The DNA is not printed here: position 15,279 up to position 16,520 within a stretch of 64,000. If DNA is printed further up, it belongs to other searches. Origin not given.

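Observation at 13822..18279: Two TupA-like ATP-grasp amidoligases bracketing an opine-synthase-like dehydrogenase inside a glycan locus: predicted amino-acid- or opine-amidated uronic-acid polysaccharide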

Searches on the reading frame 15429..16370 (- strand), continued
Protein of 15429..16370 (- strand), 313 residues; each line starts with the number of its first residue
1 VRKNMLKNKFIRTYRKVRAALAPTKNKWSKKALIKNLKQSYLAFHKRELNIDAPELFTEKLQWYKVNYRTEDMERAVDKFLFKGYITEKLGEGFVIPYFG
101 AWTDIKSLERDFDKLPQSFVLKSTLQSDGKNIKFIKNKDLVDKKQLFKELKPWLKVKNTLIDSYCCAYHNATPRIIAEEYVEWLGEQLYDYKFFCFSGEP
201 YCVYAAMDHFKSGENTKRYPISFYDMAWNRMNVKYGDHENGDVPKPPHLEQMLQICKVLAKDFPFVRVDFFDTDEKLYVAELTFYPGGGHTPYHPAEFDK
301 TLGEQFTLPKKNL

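Call 85: search_protein_families(library=ncbifam, proteins=[L144:12974-13783:+, L144:8911-10341:+, L144:10592-11794:+, L145:5282-6499:+, L144:11733-12890:+], max_evalue=0.00001)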
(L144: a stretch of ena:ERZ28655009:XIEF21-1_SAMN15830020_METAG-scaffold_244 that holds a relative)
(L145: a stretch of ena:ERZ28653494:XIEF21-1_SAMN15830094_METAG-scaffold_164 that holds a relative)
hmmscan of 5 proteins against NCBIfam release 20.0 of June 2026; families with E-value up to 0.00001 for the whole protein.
L144:12974-13783:+ (269 aa): 5 families
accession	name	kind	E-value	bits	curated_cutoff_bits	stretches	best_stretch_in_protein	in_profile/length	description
NF002035.0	PRK00865.1-3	equivalog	5.1e-68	229.5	328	1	6-266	4-263/267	glutamate racemase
TIGR00067.1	glut_race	equivalog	1.6e-60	204.7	146.65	1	8-255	1-249/251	glutamate racemase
NF002034.1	PRK00865.1-1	equivalog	1e-29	103.6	408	1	10-245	3-241/260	glutamate racemase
NF052483.1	racemase_CuyB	equivalog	5e-13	49.5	190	1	62-208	66-211/225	cysteate racemase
TIGR00035.1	asp_race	subfamily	4.6e-11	42.8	93.1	1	48-196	57-204/236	amino acid racemase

L144:8911-10341:+ (476 aa): 18 families
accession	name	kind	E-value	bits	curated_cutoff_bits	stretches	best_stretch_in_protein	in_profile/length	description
TIGR01143.1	murF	subfamily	6.5e-69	232.9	288.6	1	66-458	24-416/418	UDP-N-acetylmuramoyl-tripeptide--D-alanyl-D-alanine ligase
NF008896.0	PRK11929.1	equivalog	4.7e-56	190.2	1023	1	67-460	556-956/965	bifunctional UDP-N-acetylmuramoyl-L-alanyl-D-glutamate--2,6-diaminopimelate ligase MurE/UDP-N-acetylmuramoyl-tripeptide--D-alanyl-D-alanine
NF008041.0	PRK10773.1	equivalog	4.3e-44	151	551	1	16-459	3-446/453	UDP-N-acetylmuramoyl-tripeptide--D-alanyl-D-alanine ligase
NF010693.0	PRK14093.1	equivalog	5.5e-27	94.6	544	1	82-459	77-463/479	UDP-N-acetylmuramoylalanyl-D-glutamyl-2,6-diaminopimelate--D-alanyl-D-alanine ligase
NF008897.0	PRK11930.1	equivalog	8.4e-27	93.5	804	1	84-460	78-453/822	bifunctional UDP-N-acetylmuramoyl-tripeptide:D-alanyl-D-alanine ligase/alanine racemase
TIGR01082.1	murC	equivalog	1.7e-26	93.3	335.1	1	114-362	101-342/449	UDP-N-acetylmuramate--L-alanine ligase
NF001126.0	PRK00139.1-4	equivalog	5.8e-20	71.3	373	1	36-362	18-367/486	UDP-N-acetylmuramoyl-L-alanyl-D-glutamate--2,6-diaminopimelate ligase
TIGR01081.1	mpl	equivalog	5.7e-16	58.6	388.7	1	112-359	101-345/448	UDP-N-acetylmuramate:L-alanyl-gamma-D-glutamyl-meso-diaminopimelate ligase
TIGR01087.1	murD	equivalog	3.7e-14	52.7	211.95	1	110-371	102-347/441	UDP-N-acetylmuramoyl-L-alanine--D-glutamate ligase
NF011171.0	PRK14573.1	equivalog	2.9e-12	45.3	1015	1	115-351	106-330/809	bifunctional UDP-N-acetylmuramate--L-alanine ligase/D-alanine--D-alanine ligase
NF033197.0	F430_CfbE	equivalog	1.8e-11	43.7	250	1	107-438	93-416/430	coenzyme F430 synthase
NF001124.0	PRK00139.1-2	equivalog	3.2e-11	42.7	476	0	71-137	61-133/500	UDP-N-acetylmuramoyl-L-alanyl-D-glutamate--2,6-diaminopimelate ligase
NF053645.1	pMurC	equivalog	3.5e-11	42.5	560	1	250-413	280-435/492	pseudomurein biosynthesis peptide ligase pMurC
TIGR02068.2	cya_phycin_syn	equivalog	5.4e-11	41.2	850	0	191-362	567-756/862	cyanophycin synthetase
TIGR01085.1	murE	subfamily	3.6e-10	39.3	257.3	1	69-324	35-319/472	UDP-N-acetylmuramyl-tripeptide synthetase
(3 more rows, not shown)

L144:10592-11794:+ (400 aa): 0 families

L145:5282-6499:+ (405 aa): 1 family
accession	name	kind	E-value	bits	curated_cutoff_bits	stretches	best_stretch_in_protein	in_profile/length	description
TIGR00518.1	alaDH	equivalog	4.1e-07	29.3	391.85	0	1-118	1-119/370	alanine dehydrogenase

L144:11733-12890:+ (385 aa): 0 families
